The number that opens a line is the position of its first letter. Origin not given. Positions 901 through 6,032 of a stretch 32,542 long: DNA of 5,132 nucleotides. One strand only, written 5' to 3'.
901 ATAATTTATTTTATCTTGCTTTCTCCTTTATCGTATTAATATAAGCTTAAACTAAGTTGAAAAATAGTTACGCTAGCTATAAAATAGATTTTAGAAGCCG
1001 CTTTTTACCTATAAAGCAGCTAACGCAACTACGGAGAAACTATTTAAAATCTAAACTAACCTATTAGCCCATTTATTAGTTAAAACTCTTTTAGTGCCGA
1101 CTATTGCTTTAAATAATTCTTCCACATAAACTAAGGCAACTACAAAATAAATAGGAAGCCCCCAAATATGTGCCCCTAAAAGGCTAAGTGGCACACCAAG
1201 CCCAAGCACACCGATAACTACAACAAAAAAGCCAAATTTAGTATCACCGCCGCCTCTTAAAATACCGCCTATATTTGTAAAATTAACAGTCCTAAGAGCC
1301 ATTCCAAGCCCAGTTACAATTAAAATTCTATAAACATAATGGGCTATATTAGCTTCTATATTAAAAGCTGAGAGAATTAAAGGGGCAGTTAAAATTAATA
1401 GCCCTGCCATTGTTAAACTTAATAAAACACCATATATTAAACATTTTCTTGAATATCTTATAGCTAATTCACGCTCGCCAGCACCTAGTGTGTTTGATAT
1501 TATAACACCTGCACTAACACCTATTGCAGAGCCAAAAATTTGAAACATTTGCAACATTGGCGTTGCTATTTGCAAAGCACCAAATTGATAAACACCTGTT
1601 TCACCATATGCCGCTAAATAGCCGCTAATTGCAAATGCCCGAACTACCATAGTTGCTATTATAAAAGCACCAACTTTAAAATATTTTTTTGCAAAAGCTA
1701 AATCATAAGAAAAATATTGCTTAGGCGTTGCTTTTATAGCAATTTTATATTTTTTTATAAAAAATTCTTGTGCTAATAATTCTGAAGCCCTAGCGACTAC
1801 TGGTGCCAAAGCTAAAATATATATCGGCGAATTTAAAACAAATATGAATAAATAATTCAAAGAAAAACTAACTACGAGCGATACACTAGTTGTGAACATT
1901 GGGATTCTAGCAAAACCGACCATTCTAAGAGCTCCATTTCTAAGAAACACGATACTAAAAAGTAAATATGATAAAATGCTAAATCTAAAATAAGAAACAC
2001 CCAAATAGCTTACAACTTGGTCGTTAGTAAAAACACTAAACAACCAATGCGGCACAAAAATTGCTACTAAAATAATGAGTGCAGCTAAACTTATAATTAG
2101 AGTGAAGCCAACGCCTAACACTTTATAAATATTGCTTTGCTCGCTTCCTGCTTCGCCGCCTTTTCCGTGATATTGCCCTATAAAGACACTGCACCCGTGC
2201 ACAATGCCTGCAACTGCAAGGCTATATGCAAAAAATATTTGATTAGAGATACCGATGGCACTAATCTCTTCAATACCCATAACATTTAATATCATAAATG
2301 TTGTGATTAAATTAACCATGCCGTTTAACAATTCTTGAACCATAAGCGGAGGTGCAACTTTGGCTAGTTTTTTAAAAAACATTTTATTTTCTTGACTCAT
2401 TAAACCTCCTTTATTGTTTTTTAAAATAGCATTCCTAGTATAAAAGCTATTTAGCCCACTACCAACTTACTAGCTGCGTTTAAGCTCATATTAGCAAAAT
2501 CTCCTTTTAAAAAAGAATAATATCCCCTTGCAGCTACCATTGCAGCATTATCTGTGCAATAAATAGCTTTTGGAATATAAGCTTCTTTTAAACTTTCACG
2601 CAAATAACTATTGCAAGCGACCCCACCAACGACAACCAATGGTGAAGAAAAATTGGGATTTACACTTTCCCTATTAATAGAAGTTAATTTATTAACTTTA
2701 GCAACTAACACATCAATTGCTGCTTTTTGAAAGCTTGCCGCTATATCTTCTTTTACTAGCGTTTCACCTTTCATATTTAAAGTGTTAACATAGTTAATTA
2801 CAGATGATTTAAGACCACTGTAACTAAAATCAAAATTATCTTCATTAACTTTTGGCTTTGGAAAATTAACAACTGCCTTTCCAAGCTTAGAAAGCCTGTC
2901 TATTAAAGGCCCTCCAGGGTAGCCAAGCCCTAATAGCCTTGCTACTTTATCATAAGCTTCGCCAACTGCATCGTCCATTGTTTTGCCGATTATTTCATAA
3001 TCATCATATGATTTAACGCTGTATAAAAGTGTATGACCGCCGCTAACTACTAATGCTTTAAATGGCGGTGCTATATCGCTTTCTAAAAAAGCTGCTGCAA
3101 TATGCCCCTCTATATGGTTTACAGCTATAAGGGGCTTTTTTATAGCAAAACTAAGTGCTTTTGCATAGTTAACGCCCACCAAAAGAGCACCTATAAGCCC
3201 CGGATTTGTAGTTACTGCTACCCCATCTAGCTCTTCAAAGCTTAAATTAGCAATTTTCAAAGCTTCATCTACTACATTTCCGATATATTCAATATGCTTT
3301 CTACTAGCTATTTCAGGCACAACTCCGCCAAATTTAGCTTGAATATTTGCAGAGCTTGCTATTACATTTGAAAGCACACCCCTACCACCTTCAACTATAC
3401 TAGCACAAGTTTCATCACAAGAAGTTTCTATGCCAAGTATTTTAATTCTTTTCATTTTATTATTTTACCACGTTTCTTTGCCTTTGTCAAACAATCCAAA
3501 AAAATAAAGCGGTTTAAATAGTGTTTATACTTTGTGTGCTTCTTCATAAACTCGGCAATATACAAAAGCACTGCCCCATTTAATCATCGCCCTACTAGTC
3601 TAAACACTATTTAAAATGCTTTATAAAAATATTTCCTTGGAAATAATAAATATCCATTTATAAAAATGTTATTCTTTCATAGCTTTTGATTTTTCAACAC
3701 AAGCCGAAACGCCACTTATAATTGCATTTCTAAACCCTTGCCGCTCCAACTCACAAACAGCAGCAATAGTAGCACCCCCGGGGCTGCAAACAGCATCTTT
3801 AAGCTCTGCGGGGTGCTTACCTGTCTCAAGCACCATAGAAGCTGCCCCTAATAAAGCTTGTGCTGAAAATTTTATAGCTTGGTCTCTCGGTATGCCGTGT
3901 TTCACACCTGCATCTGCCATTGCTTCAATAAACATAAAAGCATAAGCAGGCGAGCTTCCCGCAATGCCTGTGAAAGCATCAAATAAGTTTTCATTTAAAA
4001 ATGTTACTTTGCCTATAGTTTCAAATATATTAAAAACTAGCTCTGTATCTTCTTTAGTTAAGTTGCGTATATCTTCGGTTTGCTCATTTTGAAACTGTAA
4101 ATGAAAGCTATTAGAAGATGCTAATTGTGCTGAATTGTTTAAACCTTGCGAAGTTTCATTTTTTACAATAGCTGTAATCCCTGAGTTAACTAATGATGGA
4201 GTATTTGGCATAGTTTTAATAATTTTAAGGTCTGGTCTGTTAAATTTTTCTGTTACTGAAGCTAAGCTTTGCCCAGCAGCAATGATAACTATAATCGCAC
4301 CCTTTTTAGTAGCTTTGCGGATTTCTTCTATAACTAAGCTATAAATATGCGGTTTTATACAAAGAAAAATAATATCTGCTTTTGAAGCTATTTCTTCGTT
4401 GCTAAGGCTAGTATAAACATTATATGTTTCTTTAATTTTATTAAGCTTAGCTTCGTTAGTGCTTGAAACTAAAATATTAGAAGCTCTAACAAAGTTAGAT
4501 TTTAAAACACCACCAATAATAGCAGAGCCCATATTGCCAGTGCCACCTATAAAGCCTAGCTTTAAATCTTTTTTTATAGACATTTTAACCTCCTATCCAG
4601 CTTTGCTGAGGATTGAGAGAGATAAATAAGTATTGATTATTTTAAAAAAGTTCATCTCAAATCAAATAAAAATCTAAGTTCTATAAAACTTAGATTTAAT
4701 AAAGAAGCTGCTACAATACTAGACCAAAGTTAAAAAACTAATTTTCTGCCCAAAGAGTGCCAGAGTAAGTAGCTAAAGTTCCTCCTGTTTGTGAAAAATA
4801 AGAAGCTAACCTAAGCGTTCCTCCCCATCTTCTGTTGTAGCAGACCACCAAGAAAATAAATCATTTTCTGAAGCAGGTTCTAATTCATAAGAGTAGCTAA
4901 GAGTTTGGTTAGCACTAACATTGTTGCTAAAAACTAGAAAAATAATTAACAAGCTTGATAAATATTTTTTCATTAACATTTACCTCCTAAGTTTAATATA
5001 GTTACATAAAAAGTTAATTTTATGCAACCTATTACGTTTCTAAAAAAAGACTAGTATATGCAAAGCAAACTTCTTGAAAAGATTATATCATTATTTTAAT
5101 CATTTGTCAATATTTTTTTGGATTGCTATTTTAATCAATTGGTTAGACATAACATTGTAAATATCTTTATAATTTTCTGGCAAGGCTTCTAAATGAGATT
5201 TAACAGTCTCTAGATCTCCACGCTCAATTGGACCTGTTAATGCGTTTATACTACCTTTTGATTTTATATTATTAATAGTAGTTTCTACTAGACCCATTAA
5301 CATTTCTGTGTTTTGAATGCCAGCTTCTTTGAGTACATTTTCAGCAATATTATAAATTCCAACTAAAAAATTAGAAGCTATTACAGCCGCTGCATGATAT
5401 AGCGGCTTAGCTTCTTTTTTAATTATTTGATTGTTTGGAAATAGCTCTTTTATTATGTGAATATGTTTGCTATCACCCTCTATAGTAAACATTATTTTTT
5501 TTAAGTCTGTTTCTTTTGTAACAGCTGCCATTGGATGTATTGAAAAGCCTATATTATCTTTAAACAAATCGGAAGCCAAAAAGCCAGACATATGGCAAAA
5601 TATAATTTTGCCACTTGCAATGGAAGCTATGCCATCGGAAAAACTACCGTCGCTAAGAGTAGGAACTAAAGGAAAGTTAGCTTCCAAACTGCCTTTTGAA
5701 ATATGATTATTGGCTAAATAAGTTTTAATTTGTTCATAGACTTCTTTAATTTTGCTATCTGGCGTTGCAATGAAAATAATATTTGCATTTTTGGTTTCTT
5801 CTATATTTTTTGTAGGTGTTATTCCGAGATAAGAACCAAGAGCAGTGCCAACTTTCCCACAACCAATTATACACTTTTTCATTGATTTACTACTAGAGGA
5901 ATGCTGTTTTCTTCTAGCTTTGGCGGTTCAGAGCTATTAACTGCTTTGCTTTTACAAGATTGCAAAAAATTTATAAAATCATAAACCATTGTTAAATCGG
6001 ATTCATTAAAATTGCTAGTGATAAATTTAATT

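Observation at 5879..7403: Three tandem paralogous 19-aa peptide genes feeding directly into an atypical XRE-family regulator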

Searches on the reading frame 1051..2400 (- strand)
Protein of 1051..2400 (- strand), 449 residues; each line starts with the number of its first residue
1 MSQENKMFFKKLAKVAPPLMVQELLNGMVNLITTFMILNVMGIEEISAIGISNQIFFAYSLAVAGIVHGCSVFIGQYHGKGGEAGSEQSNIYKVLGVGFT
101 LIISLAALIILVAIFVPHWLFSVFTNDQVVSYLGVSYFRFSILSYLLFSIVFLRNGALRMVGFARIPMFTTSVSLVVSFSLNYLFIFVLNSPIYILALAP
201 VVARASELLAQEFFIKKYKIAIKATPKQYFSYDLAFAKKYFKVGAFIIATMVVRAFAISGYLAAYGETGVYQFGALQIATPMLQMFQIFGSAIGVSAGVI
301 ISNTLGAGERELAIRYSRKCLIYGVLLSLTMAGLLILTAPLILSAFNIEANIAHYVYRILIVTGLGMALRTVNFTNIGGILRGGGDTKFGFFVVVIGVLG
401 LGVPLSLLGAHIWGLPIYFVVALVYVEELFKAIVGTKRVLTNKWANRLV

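Call 31: search_protein_families(library=pfam, proteins=[window:1051-2400:-], max_evalue=0.0001)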
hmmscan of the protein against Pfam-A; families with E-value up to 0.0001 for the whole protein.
window:1051-2400:- (449 aa): 1 family
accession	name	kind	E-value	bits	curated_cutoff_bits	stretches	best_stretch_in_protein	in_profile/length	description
PF01554.23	MatE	-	4.3e-35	121.2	24.9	2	18-184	1-161/161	MatE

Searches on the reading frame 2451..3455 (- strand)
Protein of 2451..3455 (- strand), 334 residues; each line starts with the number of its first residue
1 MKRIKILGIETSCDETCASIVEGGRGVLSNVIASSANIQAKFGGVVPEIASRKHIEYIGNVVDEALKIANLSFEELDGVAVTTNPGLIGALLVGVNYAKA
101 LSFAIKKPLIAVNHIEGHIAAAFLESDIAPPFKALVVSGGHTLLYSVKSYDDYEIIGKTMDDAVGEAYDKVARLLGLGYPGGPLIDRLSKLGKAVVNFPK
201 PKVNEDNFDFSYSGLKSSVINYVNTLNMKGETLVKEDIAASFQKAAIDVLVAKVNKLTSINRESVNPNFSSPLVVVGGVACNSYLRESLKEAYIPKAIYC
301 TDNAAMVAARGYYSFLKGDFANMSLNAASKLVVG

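Call 31: search_protein_families(library=pfam, proteins=[window:2451-3455:-], max_evalue=0.0001)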
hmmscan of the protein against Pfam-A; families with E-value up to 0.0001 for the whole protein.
window:2451-3455:- (334 aa): 2 families
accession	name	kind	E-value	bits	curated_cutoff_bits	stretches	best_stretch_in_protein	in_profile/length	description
PF00814.31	TsaD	-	1.3e-89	300.9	24.8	1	27-308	2-263/264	tRNA N6-adenosine threonylcarbamoyltransferase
PF02543.21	Carbam_trans_N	-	5.4e-05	23.2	24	0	102-291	120-322/346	Carbamoyltransferase N-terminus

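Call 89: list_cluster_members(proteins=[window:2451-3455:-, window:23261-26803:-, window:17095-18390:+, window:5100-5882:-, window:21694-22923:-])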
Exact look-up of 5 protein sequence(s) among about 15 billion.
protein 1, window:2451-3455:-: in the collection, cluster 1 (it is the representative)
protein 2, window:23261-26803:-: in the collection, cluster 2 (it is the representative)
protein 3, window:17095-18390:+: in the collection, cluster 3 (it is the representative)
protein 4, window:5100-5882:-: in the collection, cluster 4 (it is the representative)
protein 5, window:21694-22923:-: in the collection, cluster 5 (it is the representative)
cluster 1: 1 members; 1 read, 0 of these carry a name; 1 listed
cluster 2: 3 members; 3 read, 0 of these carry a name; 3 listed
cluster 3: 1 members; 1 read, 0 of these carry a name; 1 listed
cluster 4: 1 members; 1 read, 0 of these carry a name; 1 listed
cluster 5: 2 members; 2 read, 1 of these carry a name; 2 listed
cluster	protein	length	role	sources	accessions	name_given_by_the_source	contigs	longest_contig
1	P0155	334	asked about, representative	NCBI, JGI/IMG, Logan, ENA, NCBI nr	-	-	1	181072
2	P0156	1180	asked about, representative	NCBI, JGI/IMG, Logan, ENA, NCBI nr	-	-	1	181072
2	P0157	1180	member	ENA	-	-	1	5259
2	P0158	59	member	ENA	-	-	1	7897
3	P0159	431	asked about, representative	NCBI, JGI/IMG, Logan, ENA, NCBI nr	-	-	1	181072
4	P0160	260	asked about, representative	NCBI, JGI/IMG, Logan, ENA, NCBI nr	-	-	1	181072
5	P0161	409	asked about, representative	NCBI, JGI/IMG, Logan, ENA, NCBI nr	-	-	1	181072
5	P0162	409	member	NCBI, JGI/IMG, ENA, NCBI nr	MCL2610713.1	MAG: methylaspartate ammonia-lyase [Defluviitaleaceae bacterium] | methylaspartate ammonia-lyase [Defluviitaleaceae bacterium]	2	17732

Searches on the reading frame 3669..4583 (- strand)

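Call 5: search_protein_families(library=pfam, proteins=[window:3669-4583:-], max_evalue=0.01)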
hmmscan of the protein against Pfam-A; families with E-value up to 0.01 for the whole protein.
window:3669-4583:- (304 aa): 7 families
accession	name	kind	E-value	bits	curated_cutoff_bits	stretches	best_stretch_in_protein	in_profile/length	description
PF14748.11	P5CR_dimer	-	5.8e-41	139.5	25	1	198-302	1-105/105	Pyrroline-5-carboxylate reductase dimerisation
PF03807.23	F420_oxidored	-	1e-19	71.3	21.6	1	8-104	1-94/94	NADP oxidoreductase coenzyme F420-dependent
PF03446.21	NAD_binding_2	-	2.2e-05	25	21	1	9-101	2-92/161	NAD binding domain of 6-phosphogluconate dehydrogenase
PF01118.30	Semialdhyde_dh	-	7.1e-05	23.6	26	1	8-92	1-90/121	Semialdehyde dehydrogenase, NAD binding domain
PF01210.29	NAD_Gly3P_dh_N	-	0.005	17.3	23.1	1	35-104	36-105/158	NAD-dependent glycerol-3-phosphate dehydrogenase N-terminus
PF02153.23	PDH_N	-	0.0057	16.6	26.5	0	36-101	14-78/154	Prephenate dehydrogenase, nucleotide-binding domain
PF02558.23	ApbA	-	0.0093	16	22.2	0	14-105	5-103/150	Ketopantoate reductase PanE/ApbA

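Call 101: search_protein_families(library=ncbifam, proteins=[window:3669-4583:-], max_evalue=0.001)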
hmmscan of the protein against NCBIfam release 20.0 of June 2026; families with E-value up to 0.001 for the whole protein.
window:3669-4583:- (304 aa): 11 families
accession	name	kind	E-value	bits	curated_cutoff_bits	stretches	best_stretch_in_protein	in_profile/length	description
TIGR00112.1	proC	equivalog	4.5e-75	252.7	196.75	2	174-301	135-262/263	pyrroline-5-carboxylate reductase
NF005813.0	PRK07679.1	exception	1.1e-48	166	404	2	175-302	141-268/279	pyrroline-5-carboxylate reductase ProI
NF008839.0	PRK11880.2-4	equivalog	1.3e-35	123.1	288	1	12-300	6-250/252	pyrroline-5-carboxylate reductase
NF005814.0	PRK07680.1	equivalog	1.1e-25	90.4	278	2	8-139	2-130/275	late competence protein ComER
NF005384.0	PRK06928.1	exception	5.9e-24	85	301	2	8-150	3-144/277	pyrroline-5-carboxylate reductase ProG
NF005063.0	PRK06476.1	equivalog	2.6e-21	76.4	254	2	8-142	2-132/258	pyrroline-5-carboxylate reductase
NF006408.0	PRK08655.1-2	equivalog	4.9e-07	28.9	422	1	4-126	4-123/441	prephenate dehydrogenase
TIGR01915.1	npdG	equivalog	0.00011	22.3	149.8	1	7-110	1-108/220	NADPH-dependent F420 reductase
NF006409.0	PRK08655.1-3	equivalog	0.00013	21.6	310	1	8-102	2-91/290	prephenate dehydrogenase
NF006410.0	PRK08655.1-4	equivalog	0.00066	18.6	498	1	4-132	2-131/446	prephenate dehydrogenase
NF005694.0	PRK07502.1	equivalog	0.0007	18.9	409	0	14-129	13-125/310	prephenate/arogenate dehydrogenase family protein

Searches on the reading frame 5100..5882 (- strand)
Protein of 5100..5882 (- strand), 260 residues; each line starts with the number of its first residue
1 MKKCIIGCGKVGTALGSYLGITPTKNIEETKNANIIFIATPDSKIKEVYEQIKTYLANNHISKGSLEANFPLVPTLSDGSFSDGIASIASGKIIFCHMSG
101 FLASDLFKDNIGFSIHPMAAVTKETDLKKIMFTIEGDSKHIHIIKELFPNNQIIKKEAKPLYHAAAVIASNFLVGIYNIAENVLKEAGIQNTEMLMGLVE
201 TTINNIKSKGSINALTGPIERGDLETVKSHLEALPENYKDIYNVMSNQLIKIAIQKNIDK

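Call 5: search_protein_families(library=pfam, proteins=[window:5100-5882:-], max_evalue=0.01)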
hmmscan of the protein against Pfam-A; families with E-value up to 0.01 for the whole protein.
window:5100-5882:- (260 aa): 3 families
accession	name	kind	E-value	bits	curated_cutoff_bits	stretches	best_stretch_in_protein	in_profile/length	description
PF10728.14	DUF2520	-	7e-35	119.9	25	1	130-248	1-124/125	Domain of unknown function (DUF2520)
PF01210.29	NAD_Gly3P_dh_N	-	0.0079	16.6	23.1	0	23-61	59-98/158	NAD-dependent glycerol-3-phosphate dehydrogenase N-terminus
PF07991.19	KARI_N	-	0.0092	16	20.6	0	20-59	48-88/165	Acetohydroxy acid isomeroreductase, NADPH-binding domain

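Call 101: search_protein_families(library=ncbifam, proteins=[window:5100-5882:-], max_evalue=0.001)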
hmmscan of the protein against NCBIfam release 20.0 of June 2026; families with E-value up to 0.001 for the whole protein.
window:5100-5882:- (260 aa): 0 families
